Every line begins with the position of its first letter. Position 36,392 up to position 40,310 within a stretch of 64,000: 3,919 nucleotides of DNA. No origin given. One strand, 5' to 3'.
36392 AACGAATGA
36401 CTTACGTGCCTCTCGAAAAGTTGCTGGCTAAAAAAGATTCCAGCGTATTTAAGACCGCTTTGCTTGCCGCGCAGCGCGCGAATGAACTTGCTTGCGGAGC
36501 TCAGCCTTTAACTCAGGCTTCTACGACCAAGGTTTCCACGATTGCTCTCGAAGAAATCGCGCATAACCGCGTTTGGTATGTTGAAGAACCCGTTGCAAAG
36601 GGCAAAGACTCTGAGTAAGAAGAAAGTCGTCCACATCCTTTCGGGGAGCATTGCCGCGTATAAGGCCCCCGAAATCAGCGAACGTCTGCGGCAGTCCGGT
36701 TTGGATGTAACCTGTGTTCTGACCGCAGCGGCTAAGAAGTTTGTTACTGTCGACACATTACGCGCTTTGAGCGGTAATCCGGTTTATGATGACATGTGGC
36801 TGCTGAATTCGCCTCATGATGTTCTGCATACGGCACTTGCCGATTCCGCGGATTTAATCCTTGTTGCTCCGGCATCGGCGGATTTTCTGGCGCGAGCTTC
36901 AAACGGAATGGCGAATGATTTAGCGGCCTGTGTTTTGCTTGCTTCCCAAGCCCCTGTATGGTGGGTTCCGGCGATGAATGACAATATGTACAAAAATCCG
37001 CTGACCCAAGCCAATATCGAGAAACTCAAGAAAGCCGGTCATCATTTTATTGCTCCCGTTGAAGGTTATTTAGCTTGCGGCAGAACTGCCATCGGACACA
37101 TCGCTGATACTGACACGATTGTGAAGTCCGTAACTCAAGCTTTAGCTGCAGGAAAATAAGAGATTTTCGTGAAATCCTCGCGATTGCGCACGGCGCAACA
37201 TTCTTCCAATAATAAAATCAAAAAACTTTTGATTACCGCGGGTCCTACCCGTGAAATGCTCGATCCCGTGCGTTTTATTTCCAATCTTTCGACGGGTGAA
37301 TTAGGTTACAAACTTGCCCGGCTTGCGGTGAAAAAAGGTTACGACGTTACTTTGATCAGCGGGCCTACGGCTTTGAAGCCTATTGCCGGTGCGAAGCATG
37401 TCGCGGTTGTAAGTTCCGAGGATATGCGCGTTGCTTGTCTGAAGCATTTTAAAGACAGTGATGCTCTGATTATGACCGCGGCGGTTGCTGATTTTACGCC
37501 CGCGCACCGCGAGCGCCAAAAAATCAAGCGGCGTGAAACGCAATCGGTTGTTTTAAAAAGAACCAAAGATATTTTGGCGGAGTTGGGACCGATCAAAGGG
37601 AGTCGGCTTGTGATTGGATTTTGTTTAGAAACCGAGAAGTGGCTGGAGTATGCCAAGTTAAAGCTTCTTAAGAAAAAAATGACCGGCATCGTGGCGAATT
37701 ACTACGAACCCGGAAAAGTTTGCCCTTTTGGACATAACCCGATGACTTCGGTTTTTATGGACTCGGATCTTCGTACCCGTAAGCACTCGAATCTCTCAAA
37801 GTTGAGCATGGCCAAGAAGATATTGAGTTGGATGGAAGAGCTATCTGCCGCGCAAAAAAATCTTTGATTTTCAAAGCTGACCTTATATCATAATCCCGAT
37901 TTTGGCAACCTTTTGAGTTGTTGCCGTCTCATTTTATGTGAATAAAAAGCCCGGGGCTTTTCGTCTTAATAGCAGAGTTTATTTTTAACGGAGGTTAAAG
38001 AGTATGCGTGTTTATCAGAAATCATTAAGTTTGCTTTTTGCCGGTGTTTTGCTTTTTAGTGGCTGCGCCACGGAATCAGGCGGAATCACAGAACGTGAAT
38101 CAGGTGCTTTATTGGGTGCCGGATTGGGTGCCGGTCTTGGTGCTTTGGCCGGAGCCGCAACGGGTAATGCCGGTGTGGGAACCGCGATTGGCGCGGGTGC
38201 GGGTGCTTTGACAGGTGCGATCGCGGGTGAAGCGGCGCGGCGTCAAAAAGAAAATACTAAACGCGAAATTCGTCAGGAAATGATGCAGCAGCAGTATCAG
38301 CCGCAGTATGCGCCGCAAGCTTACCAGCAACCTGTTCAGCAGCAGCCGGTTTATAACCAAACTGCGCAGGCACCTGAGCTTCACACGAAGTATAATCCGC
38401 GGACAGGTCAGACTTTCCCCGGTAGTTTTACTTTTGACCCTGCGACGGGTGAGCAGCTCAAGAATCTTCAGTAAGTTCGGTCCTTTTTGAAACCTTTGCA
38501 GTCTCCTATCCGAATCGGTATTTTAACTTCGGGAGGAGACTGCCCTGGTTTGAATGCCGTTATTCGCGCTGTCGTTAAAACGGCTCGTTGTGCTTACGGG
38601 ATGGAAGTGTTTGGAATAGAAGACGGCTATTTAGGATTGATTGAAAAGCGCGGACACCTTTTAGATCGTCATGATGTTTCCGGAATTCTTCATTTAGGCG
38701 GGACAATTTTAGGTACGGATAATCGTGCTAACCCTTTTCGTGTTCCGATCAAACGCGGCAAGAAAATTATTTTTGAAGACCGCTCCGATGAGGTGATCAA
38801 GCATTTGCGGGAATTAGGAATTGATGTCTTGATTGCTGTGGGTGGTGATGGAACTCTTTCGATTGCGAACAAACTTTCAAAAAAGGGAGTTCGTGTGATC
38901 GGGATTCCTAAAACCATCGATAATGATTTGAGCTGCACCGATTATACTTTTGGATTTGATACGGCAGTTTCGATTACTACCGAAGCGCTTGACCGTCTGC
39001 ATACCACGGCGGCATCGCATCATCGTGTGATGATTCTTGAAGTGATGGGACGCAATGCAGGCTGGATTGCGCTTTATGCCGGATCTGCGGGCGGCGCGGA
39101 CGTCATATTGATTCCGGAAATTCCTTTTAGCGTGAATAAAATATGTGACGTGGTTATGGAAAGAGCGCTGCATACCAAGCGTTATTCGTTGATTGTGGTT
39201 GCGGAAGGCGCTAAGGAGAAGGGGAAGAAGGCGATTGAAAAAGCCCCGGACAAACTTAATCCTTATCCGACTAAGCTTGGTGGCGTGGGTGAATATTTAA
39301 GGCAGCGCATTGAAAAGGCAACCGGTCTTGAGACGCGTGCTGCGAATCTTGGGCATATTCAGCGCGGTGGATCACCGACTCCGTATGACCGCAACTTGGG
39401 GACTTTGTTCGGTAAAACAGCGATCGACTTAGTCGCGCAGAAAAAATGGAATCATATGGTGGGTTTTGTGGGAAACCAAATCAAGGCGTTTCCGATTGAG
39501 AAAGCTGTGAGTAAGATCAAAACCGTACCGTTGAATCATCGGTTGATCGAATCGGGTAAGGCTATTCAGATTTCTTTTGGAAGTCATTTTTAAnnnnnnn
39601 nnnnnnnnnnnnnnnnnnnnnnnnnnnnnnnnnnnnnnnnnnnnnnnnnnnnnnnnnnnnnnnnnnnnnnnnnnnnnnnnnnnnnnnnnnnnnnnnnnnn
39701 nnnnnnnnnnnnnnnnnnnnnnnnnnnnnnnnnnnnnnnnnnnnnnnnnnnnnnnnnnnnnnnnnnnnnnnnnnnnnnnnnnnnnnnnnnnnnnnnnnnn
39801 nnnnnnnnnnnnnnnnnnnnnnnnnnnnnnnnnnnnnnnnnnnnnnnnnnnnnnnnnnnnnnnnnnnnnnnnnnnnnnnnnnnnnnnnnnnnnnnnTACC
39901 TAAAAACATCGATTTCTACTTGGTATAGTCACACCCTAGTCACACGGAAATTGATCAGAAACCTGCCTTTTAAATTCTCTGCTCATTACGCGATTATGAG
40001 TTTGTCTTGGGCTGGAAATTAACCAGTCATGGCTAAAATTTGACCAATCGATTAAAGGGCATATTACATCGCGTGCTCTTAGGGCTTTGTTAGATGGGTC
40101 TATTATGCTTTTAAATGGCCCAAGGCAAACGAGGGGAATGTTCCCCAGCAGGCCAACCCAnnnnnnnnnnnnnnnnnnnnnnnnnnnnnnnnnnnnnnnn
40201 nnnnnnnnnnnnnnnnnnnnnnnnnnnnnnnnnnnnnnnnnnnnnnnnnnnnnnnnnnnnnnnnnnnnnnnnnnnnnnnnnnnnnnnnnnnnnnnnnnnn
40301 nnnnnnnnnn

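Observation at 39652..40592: tRNA-Cys, then a truncated tRNA-Leu(UAA) 5' half, then ~0.8 kb of ORF-free AT-rich DNA marking the switch from core to accessory gene content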

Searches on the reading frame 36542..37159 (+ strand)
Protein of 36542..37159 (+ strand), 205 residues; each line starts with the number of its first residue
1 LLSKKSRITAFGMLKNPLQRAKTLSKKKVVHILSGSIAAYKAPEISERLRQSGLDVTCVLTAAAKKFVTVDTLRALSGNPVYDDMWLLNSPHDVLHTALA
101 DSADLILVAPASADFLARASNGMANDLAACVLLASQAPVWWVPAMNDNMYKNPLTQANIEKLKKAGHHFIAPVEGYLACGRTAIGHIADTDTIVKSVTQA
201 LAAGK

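Call 9: search_protein_families(library=pfam, proteins=[window:36542-37159:+])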
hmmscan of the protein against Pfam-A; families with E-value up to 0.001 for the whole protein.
window:36542-37159:+ (205 aa): 1 family
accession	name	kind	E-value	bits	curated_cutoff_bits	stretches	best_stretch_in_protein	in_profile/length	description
PF02441.25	Flavoprotein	-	3.4e-28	98.7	22.7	1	27-200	1-161/162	Flavoprotein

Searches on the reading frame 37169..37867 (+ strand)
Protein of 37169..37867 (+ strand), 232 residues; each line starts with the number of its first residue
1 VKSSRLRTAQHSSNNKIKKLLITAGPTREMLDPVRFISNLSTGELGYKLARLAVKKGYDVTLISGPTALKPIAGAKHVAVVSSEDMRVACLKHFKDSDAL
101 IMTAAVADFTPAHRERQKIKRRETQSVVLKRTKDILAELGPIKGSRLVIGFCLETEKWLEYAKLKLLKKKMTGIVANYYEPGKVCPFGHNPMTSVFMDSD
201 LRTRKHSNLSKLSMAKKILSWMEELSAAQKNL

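Call 9: search_protein_families(library=pfam, proteins=[window:37169-37867:+])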
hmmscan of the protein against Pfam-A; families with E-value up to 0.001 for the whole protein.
window:37169-37867:+ (232 aa): 1 family
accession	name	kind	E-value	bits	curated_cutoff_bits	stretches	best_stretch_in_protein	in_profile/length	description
PF04127.22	DFP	-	1.3e-55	188.6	22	1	18-181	4-171/186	DNA/pantothenate metabolism flavoprotein C-terminal domain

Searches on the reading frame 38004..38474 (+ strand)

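Call 9: search_protein_families(library=pfam, proteins=[window:38004-38474:+])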
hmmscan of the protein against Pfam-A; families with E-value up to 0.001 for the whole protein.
window:38004-38474:+ (156 aa): 2 families
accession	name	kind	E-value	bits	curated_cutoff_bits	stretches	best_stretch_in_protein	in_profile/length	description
PF13441.11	Gly-zipper_YMGG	-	3e-06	27.3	28.9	1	34-76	2-44/45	YMGG-like Gly-zipper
PF13488.11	Gly-zipper_Omp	-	3.8e-06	27.2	25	1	38-81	2-45/46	Glycine zipper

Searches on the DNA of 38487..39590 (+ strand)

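Call 97: search_rna_families(sources=[L089, L090], threshold=evalue, max_evalue=1)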
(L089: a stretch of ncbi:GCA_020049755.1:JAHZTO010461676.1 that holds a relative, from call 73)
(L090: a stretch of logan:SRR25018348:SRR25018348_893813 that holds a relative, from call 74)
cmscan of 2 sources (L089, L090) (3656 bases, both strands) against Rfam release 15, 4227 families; matches with E-value up to 1: 7.
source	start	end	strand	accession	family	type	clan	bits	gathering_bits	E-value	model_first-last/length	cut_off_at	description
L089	1298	1369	+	RF00005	tRNA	Gene; tRNA;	CL00001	65.5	29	3.1e-13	1-71/71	no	tRNA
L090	1677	1748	+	RF00005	tRNA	Gene; tRNA;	CL00001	65.5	29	3.1e-13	1-71/71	no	tRNA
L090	1757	1841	-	RF03743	MIR7696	Gene; miRNA;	-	31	83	0.004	1-88/88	no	MIR7696 microRNA precursor family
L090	1766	1832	-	RF03356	mir-4782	Gene; miRNA;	-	28.6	100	0.023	1-79/79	no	mir-4782 microRNA precursor family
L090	1757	1840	+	RF03743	MIR7696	Gene; miRNA;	-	27.1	83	0.04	1-88/88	no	MIR7696 microRNA precursor family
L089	1298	1370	-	RF04354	Plastid-ycf2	Cis-reg;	-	23.7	65.7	0.11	1-75/75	no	Plastid-ycf2 5UTR RNA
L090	1677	1749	-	RF04354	Plastid-ycf2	Cis-reg;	-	23.7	65.7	0.11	1-75/75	no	Plastid-ycf2 5UTR RNA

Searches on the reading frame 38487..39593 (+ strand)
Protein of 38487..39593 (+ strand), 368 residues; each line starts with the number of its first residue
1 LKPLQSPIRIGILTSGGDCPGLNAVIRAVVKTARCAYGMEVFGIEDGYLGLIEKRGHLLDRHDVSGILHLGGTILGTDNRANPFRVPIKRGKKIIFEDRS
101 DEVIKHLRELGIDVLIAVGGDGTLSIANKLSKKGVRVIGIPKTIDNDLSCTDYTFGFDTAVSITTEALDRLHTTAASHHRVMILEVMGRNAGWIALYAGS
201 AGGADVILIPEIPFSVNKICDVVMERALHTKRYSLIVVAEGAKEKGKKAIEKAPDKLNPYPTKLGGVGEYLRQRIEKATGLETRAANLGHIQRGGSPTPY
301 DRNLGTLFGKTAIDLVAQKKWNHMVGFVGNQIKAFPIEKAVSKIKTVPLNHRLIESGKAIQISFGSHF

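Call 9: search_protein_families(library=pfam, proteins=[window:38487-39593:+])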
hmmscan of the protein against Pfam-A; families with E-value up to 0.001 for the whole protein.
window:38487-39593:+ (368 aa): 3 families
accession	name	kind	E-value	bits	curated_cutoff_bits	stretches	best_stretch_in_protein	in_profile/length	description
PF00365.25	PFK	-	2.5e-108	362.1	30.9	1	9-315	1-276/277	Phosphofructokinase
PF01513.26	NAD_kinase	-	0.00019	22.2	25.5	1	102-141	63-103/130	ATP-NAD kinase N-terminal domain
PF00781.29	DAGK_cat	-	0.00057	19.9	23.6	0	100-149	44-96/125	Diacylglycerol kinase catalytic domain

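Call 13: find_related_loci(query=window:38487-39590:+, collection=genome_contigs, flank=10000)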
Query window:38487-39590:+ (368 aa) in genome_contigs; peptide patterns used: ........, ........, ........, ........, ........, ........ (x = any residue, [..] = any of these).
599 stretches matched a pattern (row limit reached: there are more); 353 encode a relative of the query (tblastn E <= 1e-3); the best 80 are kept; 80 distinct loci.
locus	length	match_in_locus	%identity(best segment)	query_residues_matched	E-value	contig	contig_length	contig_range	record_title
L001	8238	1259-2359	87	1-368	0e+0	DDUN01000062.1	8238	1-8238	MAG TPA_asm: Candidatus Omnitrophica bacterium UBA2337 UBA2337_contig_19225, whole genome shotgun sequence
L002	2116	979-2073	83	1-365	0e+0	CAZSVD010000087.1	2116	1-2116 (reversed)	MAG TPA_asm: uncultured bacterium isolate SRP135725_co2_92 genome assembly, contig: k141_3649311, whole genome shotgun s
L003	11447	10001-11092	83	2-365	0e+0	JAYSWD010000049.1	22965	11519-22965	MAG: Candidatus Omnitrophota bacterium isolate GFS_12873 GFS_12873_48, whole genome shotgun sequence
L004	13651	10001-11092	83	2-365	0e+0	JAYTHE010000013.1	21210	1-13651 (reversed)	MAG: Candidatus Omnitrophota bacterium isolate GFS_2494 GFS_2494_12, whole genome shotgun sequence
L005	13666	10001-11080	68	9-368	2e-159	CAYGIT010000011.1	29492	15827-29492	MAG TPA_asm: uncultured bacterium isolate ERP113451_co3_34 genome assembly, contig: NODE_1066_length_29492_cov_6.832320,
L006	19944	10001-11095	54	1-366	5e-125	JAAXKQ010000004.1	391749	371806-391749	MAG: Ignavibacteria bacterium isolate bin-C14 NODE_5_length_391749_cov_21.270305, whole genome shotgun sequence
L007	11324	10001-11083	55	5-366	1e-124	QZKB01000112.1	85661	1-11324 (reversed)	MAG: Ignavibacteriales bacterium isolate SURF_24 Ga0104751_1000244, whole genome shotgun sequence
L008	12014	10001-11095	54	1-366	4e-124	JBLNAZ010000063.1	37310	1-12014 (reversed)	MAG: Syntrophomonadaceae bacterium isolate MAG164 PRJNA951521_bin24_renamed_62, whole genome shotgun sequence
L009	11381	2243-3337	54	1-366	1e-121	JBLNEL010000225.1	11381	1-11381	MAG: Bacillota bacterium isolate MAG74 PRJNA889980_bin13_renamed_224, whole genome shotgun sequence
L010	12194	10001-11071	54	9-365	4e-121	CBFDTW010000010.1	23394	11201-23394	MAG TPA_asm: uncultured bacterium isolate SRR6823440_binner12_Refined_134 genome assembly, contig: ERZ650341.1050, whole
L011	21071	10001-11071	55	9-365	6e-121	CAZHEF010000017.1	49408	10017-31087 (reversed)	MAG TPA_asm: uncultured Clostridia bacterium isolate binchicken_co40_105 genome assembly, contig: NODE_576_length_49408_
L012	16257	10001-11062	53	10-365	3e-120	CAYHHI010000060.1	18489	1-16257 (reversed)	MAG TPA_asm: uncultured bacterium isolate ERP119294_co4_75 genome assembly, contig: NODE_2747_length_18489_cov_8.322936,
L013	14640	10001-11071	55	9-365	1e-120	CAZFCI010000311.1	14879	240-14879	MAG TPA_asm: uncultured Clostridia bacterium isolate SRP231805_co4_28 genome assembly, contig: k141_35007, whole genome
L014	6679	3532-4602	55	9-365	3e-120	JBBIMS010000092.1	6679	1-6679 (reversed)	MAG: Candidatus Aminicenantes bacterium isolate RSS170216_bin_238 NODE_3009_length_6679_cov_3.715731, whole genome shotg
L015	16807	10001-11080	54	9-368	2e-119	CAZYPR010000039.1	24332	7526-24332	MAG TPA_asm: uncultured Clostridia bacterium isolate binchicken_co96_90 genome assembly, contig: NODE_817_length_24332_c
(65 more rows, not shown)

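Call 30: find_encoding_contigs(protein=window:38487-39593:+, flank=10000, max_places=10)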
Protein window:38487-39593:+ (368 aa): no gene with exactly this product is on record in the collection.

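Call 32: find_encoding_contigs(protein=window:38487-39590:+, flank=10000, max_places=10)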
Protein seq(368 aa) (368 aa): no gene with exactly this product is on record in the collection.
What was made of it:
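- Tried and rejected: Exact-protein look-up of the window's PFK: not on record (calls 30, 32).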

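Call 33: find_homologous_proteins(query=window:38487-39590:+, max_evalue=1e-100)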
Query window:38487-39590:+ (368 aa): 1993 proteins with E <= 1e-100 among 8000 candidates; the best 120 are listed.
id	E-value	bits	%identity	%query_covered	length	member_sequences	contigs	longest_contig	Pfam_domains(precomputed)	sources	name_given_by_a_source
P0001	1.0e-221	754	96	94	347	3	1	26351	PF00365.26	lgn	-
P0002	4.9e-220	748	96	94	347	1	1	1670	PF00365.26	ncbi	-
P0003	1.7e-215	733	88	99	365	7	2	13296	PF01513.27,PF00365.26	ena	-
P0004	8.1e-206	702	84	100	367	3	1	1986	PF00365.26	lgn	-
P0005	4.0e-204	696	84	99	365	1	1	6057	PF00365.26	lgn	-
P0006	3.7e-200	683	82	99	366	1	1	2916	PF01513.27,PF00365.26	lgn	-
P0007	1.3e-184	632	81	93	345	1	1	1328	PF00365.26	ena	-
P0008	6.2e-184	630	84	89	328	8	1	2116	PF00365.26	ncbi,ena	-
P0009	4.2e-182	624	82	89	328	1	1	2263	PF00365.26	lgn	-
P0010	9.7e-182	622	83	89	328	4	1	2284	PF00365.26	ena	-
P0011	6.7e-164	564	71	97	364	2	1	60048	PF01513.27,PF00365.26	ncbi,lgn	-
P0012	9.8e-164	563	71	96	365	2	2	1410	PF00365.26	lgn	-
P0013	1.6e-162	559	70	99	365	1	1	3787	PF01513.27,PF00365.26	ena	-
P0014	6.9e-162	557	70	99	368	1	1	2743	PF01513.27,PF00365.26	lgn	-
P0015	1.3e-161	556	69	98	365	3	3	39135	PF01513.27,PF00365.26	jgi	-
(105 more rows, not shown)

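Call 34: find_encoding_contigs(protein=P0001, flank=10000, max_places=6)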
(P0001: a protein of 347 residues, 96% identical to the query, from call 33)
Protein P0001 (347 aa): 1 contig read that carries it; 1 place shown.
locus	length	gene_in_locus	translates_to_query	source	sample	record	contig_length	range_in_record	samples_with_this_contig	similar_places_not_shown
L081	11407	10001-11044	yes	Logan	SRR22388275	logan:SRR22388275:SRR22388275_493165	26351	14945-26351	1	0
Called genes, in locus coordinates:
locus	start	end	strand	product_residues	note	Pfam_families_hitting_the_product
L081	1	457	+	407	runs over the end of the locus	PF13742:tRNA_anti_2, PF01336:tRNA_anti-codon, PF02601:Exonuc_VII_L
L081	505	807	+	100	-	PF02609:Exonuc_VII_S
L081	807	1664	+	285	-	PF00348:polyprenyl_synt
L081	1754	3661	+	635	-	PF13292:DXP_synthase_N, PF00456:Transketolase_N (weak), PF02775:TPP_enzyme_C (faint), PF02779:Transket_pyr, PF02780:Transketolase_C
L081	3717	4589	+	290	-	PF01513:NAD_kinase, PF20143:NAD_kinase_C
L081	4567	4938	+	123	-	PF00072:Response_reg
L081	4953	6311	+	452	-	PF00749:tRNA-synt_1c, PF19269:Anticodon_2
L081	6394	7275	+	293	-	PF03755:YicC-like_N, PF08340:YicC-like_C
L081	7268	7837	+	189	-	PF00625:Guanylate_kin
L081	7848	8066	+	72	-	PF01192:RNA_pol_Rpb6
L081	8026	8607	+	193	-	PF02441:Flavoprotein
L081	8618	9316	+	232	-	PF04127:DFP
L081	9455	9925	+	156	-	-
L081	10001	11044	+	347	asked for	PF00365:PFK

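Call 35: find_encoding_contigs(protein=P0003, flank=10000, max_places=6)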
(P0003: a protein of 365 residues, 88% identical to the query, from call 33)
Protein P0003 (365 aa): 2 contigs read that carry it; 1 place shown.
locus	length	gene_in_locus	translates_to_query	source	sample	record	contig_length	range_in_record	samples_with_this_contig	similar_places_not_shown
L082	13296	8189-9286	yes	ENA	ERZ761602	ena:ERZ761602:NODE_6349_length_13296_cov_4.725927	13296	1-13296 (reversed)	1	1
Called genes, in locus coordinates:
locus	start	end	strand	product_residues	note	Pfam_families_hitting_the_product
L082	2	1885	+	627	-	PF00456:Transketolase_N (weak), PF13292:DXP_synthase_N, PF02775:TPP_enzyme_C (weak), PF02779:Transket_pyr, PF02780:Transketolase_C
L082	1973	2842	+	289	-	PF01513:NAD_kinase, PF20143:NAD_kinase_C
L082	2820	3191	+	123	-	PF00072:Response_reg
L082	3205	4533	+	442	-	PF00749:tRNA-synt_1c, PF19269:Anticodon_2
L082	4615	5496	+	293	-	PF03755:YicC-like_N, PF08340:YicC-like_C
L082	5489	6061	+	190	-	PF00625:Guanylate_kin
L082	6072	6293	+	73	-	PF01192:RNA_pol_Rpb6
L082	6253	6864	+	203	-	PF02441:Flavoprotein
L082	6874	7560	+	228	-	PF04127:DFP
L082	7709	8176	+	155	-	-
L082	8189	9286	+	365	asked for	PF00365:PFK, PF01513:NAD_kinase (weak)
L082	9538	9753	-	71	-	-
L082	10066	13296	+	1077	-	?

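Call 36: find_encoding_contigs(protein=P0005, flank=10000, max_places=6)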
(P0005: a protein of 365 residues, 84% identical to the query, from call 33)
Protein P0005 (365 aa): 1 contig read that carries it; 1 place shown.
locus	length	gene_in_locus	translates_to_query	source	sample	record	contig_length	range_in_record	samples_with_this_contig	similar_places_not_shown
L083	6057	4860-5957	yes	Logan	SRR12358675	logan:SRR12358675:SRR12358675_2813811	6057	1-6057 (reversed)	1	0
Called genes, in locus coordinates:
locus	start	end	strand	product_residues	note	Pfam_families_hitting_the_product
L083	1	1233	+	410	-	?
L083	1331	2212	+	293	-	PF03755:YicC-like_N, PF08340:YicC-like_C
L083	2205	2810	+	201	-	PF00625:Guanylate_kin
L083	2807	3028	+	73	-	PF01192:RNA_pol_Rpb6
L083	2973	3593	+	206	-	PF02441:Flavoprotein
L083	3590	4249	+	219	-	PF04127:DFP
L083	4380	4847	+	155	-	-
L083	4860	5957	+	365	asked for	PF00365:PFK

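Call 44: search_protein_families(library=pfam, proteins=[L004:11704-12411:+, L004:12507-13079:+])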
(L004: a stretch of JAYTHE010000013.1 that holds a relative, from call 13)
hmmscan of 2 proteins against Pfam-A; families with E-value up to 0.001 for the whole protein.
L004:11704-12411:+ (235 aa): 2 families
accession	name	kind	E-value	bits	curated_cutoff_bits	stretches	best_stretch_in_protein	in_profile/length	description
PF08843.17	AbiEii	-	1.5e-15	58.3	22.5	1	12-170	3-171/238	Nucleotidyl transferase AbiEii toxin, Type IV TA system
PF09970.15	DUF2204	-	0.00042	20.4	20.3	1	10-111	7-100/181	Nucleotidyl transferase of unknown function (DUF2204)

L004:12507-13079:+ (190 aa): 7 families
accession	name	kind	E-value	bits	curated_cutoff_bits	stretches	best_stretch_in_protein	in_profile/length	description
PF01381.28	HTH_3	-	1.6e-15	57.3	23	1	117-167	3-53/55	Helix-turn-helix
PF13560.12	HTH_31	-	2.8e-09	37.6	27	1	112-167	3-59/64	Helix-turn-helix domain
PF12844.13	HTH_19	-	1.3e-06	28.7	30.2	1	115-172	4-61/64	Helix-turn-helix domain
PF13744.12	HTH_37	-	7.1e-06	26.2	27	1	110-160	18-66/80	Helix-turn-helix domain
PF04545.22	Sigma70_r4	-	1.1e-05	25.3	24.1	1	113-145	10-42/50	Sigma-70, region 4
PF13443.12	HTH_26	-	2.1e-05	25.1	22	1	121-164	8-52/63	Cro/C1-type HTH DNA-binding domain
PF15731.11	MqsA_antitoxin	-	2.5e-05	24.8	30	1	103-162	63-120/131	Antitoxin component of bacterial toxin-antitoxin system, MqsA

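Call 58: find_encoding_contigs(protein=P0006, flank=10000, max_places=4)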
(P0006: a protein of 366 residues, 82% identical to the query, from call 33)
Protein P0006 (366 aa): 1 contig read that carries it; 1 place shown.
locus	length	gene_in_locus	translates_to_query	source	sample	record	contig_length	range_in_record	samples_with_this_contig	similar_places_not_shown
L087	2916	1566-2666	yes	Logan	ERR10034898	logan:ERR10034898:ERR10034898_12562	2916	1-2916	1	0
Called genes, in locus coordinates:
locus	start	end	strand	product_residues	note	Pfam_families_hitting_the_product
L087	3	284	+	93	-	?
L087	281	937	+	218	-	PF04127:DFP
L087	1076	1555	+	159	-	PF13441:Gly-zipper_YMGG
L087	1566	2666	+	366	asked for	PF00365:PFK, PF01513:NAD_kinase (faint)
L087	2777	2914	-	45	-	?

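Call 59: find_encoding_contigs(protein=P0010, flank=10000, max_places=4)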
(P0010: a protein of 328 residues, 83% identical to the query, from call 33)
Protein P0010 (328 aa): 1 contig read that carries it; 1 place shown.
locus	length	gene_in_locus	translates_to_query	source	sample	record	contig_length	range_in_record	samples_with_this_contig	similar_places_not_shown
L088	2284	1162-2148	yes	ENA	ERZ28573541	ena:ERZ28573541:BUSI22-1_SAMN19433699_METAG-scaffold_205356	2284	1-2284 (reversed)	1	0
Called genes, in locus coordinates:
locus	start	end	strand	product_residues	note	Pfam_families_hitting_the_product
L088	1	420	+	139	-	?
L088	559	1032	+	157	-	-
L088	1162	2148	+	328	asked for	PF00365:PFK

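Call 66: find_related_loci(query=L004:11704-12408:+, collection=viral_contigs, flank=10000)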
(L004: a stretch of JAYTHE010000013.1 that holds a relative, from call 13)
Query L004:11704-12408:+ (235 aa) in viral_contigs; peptide patterns used: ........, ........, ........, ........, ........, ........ (x = any residue, [..] = any of these).
5 stretches matched a pattern, but none encodes a relative of the query by tblastn (E <= 1e-3).

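Call 73: find_encoding_contigs(protein=P0002, flank=10000, max_places=4)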
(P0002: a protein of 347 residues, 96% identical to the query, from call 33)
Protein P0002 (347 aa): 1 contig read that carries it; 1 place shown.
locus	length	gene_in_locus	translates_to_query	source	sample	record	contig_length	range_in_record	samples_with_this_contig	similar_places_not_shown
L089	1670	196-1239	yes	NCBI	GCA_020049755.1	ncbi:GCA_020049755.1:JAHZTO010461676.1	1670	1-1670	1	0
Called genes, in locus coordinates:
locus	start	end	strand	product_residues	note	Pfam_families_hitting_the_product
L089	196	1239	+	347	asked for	PF00365:PFK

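Call 74: find_encoding_contigs(protein=P0004, flank=10000, max_places=4)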
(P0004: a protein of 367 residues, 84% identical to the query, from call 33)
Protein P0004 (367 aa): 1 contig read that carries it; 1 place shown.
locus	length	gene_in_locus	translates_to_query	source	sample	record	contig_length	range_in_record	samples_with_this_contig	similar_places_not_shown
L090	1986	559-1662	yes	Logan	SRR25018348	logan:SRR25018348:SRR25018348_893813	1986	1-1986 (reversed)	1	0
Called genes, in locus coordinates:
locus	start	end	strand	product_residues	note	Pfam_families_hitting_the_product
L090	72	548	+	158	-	-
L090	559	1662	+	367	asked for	PF00365:PFK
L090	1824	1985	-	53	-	?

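Call 84: find_homologous_proteins(query=L082:10066-12165:+, max_evalue=1e-20)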
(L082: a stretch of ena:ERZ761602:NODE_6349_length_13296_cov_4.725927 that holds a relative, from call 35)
Query L082:10066-12165:+ (700 aa): 3 proteins with E <= 1e-20 among 8000 candidates.
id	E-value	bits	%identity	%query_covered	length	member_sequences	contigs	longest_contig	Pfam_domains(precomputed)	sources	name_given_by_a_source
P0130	2.6e-129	451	57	58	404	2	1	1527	-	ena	-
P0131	3.1e-120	421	49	62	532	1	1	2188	-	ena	-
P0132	1.1e-65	241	44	43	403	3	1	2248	-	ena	-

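Call 87: find_encoding_contigs(protein=P0131, flank=10000, max_places=4)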
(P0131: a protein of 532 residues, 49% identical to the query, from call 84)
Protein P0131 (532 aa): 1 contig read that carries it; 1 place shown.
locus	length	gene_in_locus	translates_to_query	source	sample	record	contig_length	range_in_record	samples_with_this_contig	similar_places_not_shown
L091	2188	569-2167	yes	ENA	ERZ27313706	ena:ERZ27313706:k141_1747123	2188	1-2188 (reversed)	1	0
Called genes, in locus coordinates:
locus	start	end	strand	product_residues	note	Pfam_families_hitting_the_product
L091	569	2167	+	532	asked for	-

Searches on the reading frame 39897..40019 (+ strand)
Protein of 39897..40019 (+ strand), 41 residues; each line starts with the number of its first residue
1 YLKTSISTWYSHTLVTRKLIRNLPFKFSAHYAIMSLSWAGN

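Call 80: search_protein_families(library=pfam, max_evalue=1, proteins=[window:39897-40019:+])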
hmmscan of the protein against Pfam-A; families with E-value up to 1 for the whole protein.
seq(41 aa): 0 families

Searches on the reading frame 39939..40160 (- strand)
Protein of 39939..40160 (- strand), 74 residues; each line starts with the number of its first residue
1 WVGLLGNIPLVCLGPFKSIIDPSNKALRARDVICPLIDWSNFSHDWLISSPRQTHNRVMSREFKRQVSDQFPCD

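Call 80: search_protein_families(library=pfam, max_evalue=1, proteins=[window:39939-40160:-])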
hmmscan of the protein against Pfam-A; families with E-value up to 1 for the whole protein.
seq(74 aa): 1 family
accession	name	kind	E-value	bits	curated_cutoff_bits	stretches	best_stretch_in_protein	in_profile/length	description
PF21043.3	Rv3651-like_C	-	0.028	14.7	31.1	1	16-66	17-69/118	Rv3651-like, C-terminal domain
